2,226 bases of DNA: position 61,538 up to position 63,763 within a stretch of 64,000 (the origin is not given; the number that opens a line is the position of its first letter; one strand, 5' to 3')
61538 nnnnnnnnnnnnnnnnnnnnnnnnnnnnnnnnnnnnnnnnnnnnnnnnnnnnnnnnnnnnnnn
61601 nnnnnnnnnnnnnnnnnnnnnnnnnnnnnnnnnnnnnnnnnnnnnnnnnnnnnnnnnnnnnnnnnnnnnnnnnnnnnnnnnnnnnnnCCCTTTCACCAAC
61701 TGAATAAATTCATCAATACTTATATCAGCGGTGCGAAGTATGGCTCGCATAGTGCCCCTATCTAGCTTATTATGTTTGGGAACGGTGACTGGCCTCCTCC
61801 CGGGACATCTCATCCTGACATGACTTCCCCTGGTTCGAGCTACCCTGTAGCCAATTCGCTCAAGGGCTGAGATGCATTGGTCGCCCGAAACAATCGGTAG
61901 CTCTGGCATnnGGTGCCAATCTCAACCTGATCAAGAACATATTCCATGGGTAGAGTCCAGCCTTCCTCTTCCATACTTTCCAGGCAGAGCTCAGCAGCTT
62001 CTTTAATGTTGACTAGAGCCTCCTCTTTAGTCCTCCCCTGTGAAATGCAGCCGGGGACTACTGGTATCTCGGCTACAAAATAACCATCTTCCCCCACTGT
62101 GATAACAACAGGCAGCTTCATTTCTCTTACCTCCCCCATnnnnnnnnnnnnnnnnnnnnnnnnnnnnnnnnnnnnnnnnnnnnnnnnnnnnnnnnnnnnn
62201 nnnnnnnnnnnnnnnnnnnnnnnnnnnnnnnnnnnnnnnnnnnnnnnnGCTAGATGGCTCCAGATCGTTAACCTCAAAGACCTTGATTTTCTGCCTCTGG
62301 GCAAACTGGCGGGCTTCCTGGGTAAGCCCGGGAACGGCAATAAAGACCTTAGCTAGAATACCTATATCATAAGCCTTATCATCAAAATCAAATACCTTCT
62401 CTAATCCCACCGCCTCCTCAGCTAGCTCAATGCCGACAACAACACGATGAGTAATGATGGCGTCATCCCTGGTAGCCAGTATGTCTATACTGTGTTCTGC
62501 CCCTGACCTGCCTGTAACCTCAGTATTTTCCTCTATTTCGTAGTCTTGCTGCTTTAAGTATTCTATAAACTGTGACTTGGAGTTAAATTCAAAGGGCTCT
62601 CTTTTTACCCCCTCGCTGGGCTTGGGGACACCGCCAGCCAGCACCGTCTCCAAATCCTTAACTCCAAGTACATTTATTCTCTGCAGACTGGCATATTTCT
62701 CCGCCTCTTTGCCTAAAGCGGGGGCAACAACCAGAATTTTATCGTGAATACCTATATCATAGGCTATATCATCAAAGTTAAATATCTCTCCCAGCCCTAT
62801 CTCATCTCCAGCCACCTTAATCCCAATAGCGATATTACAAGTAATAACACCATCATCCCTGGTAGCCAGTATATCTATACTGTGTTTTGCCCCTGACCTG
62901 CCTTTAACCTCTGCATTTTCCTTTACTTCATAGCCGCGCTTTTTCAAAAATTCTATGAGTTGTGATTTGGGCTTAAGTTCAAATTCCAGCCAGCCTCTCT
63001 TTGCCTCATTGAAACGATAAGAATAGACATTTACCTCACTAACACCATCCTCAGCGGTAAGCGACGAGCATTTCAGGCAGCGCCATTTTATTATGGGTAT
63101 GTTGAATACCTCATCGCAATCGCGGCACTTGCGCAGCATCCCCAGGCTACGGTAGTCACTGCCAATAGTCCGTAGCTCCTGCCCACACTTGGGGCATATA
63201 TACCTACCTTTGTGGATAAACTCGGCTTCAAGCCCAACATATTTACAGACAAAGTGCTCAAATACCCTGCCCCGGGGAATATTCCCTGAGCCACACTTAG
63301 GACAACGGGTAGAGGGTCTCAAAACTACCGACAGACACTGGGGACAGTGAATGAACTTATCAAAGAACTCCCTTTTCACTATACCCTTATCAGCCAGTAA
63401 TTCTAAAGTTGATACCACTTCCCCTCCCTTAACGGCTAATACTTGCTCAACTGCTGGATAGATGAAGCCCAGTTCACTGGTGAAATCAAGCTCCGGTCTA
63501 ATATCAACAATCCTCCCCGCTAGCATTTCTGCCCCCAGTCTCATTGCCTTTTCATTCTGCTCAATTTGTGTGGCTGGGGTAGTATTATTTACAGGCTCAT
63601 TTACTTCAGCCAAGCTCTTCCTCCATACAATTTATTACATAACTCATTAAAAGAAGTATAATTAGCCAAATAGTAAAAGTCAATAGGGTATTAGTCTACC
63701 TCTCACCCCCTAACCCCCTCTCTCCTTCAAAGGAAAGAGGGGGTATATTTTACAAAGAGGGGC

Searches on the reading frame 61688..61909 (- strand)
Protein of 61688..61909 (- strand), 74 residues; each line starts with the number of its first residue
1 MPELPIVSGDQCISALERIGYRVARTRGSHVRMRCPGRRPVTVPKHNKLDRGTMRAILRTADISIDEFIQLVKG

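Call 72: search_protein_families(library=pfam, proteins=[window:61688-61909:-], max_evalue=0.001)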
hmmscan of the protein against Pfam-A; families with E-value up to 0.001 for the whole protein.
window:61688-61909:- (74 aa): 1 family
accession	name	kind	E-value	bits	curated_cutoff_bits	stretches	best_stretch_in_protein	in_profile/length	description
PF07927.17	HicA_toxin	-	8.2e-16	58.3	27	1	10-63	2-58/58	HicA toxin of bacterial toxin-antitoxin,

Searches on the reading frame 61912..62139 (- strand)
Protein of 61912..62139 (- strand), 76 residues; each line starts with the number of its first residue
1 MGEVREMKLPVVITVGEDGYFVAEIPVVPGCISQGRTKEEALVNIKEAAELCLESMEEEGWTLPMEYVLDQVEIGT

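Call 72: search_protein_families(library=pfam, proteins=[window:61912-62139:-], max_evalue=0.001)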
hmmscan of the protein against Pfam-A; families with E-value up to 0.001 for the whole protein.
window:61912-62139:- (76 aa): 2 families
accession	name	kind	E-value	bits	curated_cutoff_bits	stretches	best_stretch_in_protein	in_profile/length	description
PF15919.11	HicB_lk_antitox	-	1.5e-09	38.5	27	1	10-72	2-64/123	HicB_like antitoxin of bacterial toxin-antitoxin system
PF21748.3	UPF0150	-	3.6e-05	24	27.3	1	17-50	16-50/64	UPF0150-like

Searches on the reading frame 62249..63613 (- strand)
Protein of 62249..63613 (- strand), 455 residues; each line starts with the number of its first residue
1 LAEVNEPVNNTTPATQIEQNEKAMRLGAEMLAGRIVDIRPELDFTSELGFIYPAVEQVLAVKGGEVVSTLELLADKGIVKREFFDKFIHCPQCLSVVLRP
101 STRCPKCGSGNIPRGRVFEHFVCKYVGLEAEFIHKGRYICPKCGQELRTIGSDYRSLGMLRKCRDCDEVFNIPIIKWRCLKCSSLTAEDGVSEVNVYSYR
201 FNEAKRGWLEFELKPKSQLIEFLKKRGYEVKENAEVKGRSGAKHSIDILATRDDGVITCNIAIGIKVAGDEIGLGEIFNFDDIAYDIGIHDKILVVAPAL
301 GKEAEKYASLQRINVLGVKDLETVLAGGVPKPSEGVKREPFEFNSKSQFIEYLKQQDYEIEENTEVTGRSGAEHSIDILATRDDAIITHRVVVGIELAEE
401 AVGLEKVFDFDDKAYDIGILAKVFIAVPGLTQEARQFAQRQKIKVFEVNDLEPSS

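Call 3: search_protein_families(library=pfam, proteins=[window:62249-63613:-], max_evalue=1)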
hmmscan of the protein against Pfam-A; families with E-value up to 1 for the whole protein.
window:62249-63613:- (455 aa): 17 families
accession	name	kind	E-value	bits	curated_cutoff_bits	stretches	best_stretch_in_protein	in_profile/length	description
PF18551.6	TackOD1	-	1.1e-39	136.4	32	1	20-200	7-187/188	Thaumarchaeal output domain 1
PF04471.18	Mrr_cat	-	1.6e-14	54.4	21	2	350-451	14-111/115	Restriction endonuclease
PF12773.13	DZR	-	8.9e-05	23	27.3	2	133-170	8-34/45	Double zinc ribbon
PF19769.4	CPxCG_zf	-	0.016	15.4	27.2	1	140-203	1-66/183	CPxCG-related zinc finger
PF23137.1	HVO_0758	-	0.048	13.9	27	1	136-170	19-52/55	HVO_0758 mu-protein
PF08378.17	NERD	-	0.057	14.4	22.1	0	219-258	12-51/111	Nuclease-related domain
PF01155.25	HypA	-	0.066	13.7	28.9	0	87-112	70-97/112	Hydrogenase/urease nickel incorporation, metallochaperone, hypA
PF12172.15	zf-ChsH2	-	0.093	13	23.2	1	89-111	13-35/37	ChsH2, rubredoxin-like zinc ribbon domain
PF03854.20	zf-P11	-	0.18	11.9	25.6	1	89-107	23-41/50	P-11 zinc finger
PF13719.11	Zn_ribbon_5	-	0.29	11.4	29.3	1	140-171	5-36/37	zinc-ribbon domain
PF19108.5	DUF5795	-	0.31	11.6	27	1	128-167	27-68/74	Family of unknown function (DUF5795)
PF01396.24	Zn_ribbon_Top1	-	0.34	11.2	32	0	139-147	3-11/39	Topoisomerase DNA binding C4 zinc finger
PF18608.7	XAF1_C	-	0.37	10.8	25.8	1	155-188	12-45/54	XIAP-associated factor 1 C-terminal domain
PF07191.17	Zn_ribbon_6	-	0.43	11.1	25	1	103-149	2-41/67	Double zinc ribbon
PF18912.6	DZR_2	-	0.44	10.9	27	0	133-151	17-35/56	Double zinc ribbon domain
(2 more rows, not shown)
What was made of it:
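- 62246..63613 (-): 455-aa TackOD1 + two iRE modules (TackOD1 63014-63556; iRE 62645-62977 and 62270-62587). Pfam TackOD1 E 1e-39 (136 bits, cut-off 32) and Mrr_cat E 1.6e-14 (call 3).
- On TackOD1 (PF18551), for the partner protein: 136.4 bits against a cut-off of 32 (call 3).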

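Call 4: search_protein_families(library=ncbifam, proteins=[window:62249-63613:-], max_evalue=1)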
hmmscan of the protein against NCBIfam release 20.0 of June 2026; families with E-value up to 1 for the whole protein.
window:62249-63613:- (455 aa): 7 families
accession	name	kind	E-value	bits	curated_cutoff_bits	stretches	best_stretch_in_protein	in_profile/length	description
NF003194.0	PRK04164.1-5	equivalog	0.00055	19.4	160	1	215-254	99-137/178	hypothetical protein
TIGR03830.1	CxxCG_CxxCG_HTH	subfamily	0.011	15.6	61.8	1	104-161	1-55/127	type II TA system antitoxin MqsA family protein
NF041912.1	HVO_0758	equivalog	0.018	14.9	70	1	136-169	19-51/55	HVO_0758 family zinc finger protein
NF004747.0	PRK06078.1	equivalog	0.036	12.6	559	1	219-290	309-379/434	pyrimidine-nucleoside phosphorylase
NF033497.1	rubre_like_arch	subfamily_domain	0.038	13.7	32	0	139-150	18-29/34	rubrerythrin-like domain-containing protein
NF011302.0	PRK14714.1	equivalog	0.09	10.2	1791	1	88-150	681-735/1350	DNA-directed DNA polymerase II large subunit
TIGR02159.1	PA_CoA_Oxy4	equivalog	0.46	10.8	108.15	0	97-125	101-129/146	1,2-phenylacetyl-CoA epoxidase subunit PaaD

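Call 43: find_related_loci(query=window:62249-63613:-, collection=metagenome_contigs, flank=10000)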
Query window:62249-63613:- (455 aa) in metagenome_contigs; peptide patterns used: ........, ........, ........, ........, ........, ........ (x = any residue, [..] = any of these).
172 stretches matched a pattern; 24 encode a relative of the query (tblastn E <= 1e-3); 24 distinct loci.
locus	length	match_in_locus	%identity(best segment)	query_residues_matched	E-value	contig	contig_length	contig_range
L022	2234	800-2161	81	1-452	0e+0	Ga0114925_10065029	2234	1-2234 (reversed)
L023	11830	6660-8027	79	1-455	0e+0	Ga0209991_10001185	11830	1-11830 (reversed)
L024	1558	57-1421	77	1-455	0e+0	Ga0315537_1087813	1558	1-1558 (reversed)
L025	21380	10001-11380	75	1-454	0e+0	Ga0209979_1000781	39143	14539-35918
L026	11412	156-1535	75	1-454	0e+0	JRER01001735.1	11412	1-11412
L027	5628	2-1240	81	42-452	0e+0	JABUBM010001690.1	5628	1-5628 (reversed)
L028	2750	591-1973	70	1-455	0e+0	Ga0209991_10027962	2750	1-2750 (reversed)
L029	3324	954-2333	69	1-455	0e+0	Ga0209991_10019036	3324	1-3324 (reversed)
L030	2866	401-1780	69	1-455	0e+0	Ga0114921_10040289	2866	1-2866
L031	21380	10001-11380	69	1-454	0e+0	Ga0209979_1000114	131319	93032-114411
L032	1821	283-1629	68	7-454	0e+0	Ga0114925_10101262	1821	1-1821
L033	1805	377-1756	67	1-455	0e+0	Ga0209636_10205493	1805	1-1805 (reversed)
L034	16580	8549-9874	57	19-455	2e-175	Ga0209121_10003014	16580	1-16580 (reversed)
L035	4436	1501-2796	57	15-446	3e-179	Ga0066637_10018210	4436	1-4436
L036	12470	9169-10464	57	15-446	9e-174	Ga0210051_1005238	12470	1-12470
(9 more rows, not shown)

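Call 73: predict_structure(alignment_id=A4)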
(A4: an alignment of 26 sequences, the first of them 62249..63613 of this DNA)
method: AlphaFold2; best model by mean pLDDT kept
length: 455 residues; sequences in the alignment: 26
mean_pLDDT: 84.6   pTM: 0.61
mean pLDDT of the five models: 84.6, 83.0, 77.2, 74.8, 70.9
residues with pLDDT >= 90: 201; 70-90: 215; 50-70: 15; < 50: 24
segments of 3 or more residues with pLDDT < 50: 1-16, 331-335
pLDDT, mean of each block of 10 residues (from residue 1): 29 48 86 88 83 92 89 89 89 85 92 95 94 93 92 93 94 91 87 89 80 80 86 88 90 82 86 90 89 88 91 86 71 50 80 86 90 91 82 90 94 89 91 92 86 51
secondary structure, 60 per line:
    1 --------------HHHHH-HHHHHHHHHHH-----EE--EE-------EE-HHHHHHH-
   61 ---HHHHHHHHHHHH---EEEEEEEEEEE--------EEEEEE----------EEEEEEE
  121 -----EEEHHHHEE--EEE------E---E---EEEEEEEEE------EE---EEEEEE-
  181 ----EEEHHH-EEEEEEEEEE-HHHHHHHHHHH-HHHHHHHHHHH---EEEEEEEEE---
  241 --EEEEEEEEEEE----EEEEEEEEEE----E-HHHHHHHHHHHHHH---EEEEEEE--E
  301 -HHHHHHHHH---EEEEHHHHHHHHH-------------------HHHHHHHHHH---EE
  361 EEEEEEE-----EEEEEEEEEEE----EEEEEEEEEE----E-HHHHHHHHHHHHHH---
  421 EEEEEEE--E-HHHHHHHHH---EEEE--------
elements in order: H15-19 H21-31 H53-59 H64-75 E79-89 E98-103 E114-120 E126-128 H129-132 E137-139 E154-162 E174-179 E185-187 E192-201 H203-213 H215-225 E229-237 E243-253 E258-267 H274-287 E291-297 H302-310 E314-317 H318-326 H346-355 E359-367 E373-383 E388-397 H404-417 E421-427 H432-440 E444-447
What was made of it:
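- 62246..63613 (-): Model pLDDT 84.6 (call 73).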

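Call 75: fold_search(model_id=the predicted structure, library=pdb)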
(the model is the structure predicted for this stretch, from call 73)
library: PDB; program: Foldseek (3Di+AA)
matches with E <= 10: 744; with E <= 0.001: 4
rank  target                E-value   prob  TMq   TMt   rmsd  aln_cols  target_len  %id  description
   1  1y88                  1.2e-06  1.00  0.21  0.48   2.7       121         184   22  Crystal Structure of Protein of Unknown Function AF1548 (released 2004-12-21)
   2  5gkj_B                7.3e-05  0.99  0.16  0.29  22.6       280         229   12  Structure of EndoMS in apo form (released 2016-11-02)
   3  9u49_A                3.7e-04  1.00  0.22  0.24   6.1       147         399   13  crystal structure of Cdn1 in complex with cA4 (released 2026-02-04)
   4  8z4i_A                6.5e-04  1.00  0.20  0.23   8.0       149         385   13  crystal structure of Cdn1 in complex with cA3 (released 2026-02-04)
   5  1xmx                  1.2e-03  1.00  0.22  0.26   5.0       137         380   14  Crystal structure of protein VC1899 from Vibrio cholerae (released 2004-11-16)
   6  8z4i_B                1.4e-03  1.00  0.22  0.25   4.5       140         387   12  crystal structure of Cdn1 in complex with cA3 (released 2026-02-04)
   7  9nl2_A                1.6e-03  1.00  0.15  0.07   6.7       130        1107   12  Structure of R2 retrotransposon protein from Platysternon megacephalum initiating target-primed reverse transcription (released 2025-06-18)
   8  9dou_A                1.7e-03  1.00  0.17  0.10   6.6       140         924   11  Taeniopygia guttata R2 retrotransposon (R2Tg) initiating target-primed reverse transcription (released 2025-05-21)
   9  4oc8_A                2.2e-03  1.00  0.19  0.22  12.1       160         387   14  DNA modification-dependent restriction endonuclease AspBHI (released 2014-03-19)
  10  4f0p_B                4.9e-03  1.00  0.19  0.19   5.8       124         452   15  MspJI Restriction Endonuclease - P31 Form (released 2012-08-08)
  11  8gy8_A                5.5e-03  0.99  0.17  0.20  14.1       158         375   13  The structure of Bax1 from Pyrococcus furiosus (released 2023-09-27)
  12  4f0p_A                6.2e-03  1.00  0.19  0.19   5.9       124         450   15  MspJI Restriction Endonuclease - P31 Form (released 2012-08-08)
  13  4f0q_D                6.6e-03  0.72  0.17  0.17  25.9       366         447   10  MspJI Restriction Endonuclease - P21 Form (released 2012-08-08)
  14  8bao_A                7.4e-03  0.99  0.21  0.26  16.2       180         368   12  Dysgonamonadaceae bacterium CRISPR ancillary nuclease 2 (released 2022-11-30)
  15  8bao_B                8.3e-03  0.99  0.21  0.26  16.3       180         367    9  Dysgonamonadaceae bacterium CRISPR ancillary nuclease 2 (released 2022-11-30)
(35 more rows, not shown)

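Call 83: search_protein_families(library=padloc, proteins=[window:62249-63613:-], max_evalue=0.01)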
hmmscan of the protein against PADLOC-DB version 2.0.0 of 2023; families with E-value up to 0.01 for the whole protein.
window:62249-63613:- (455 aa): 0 families
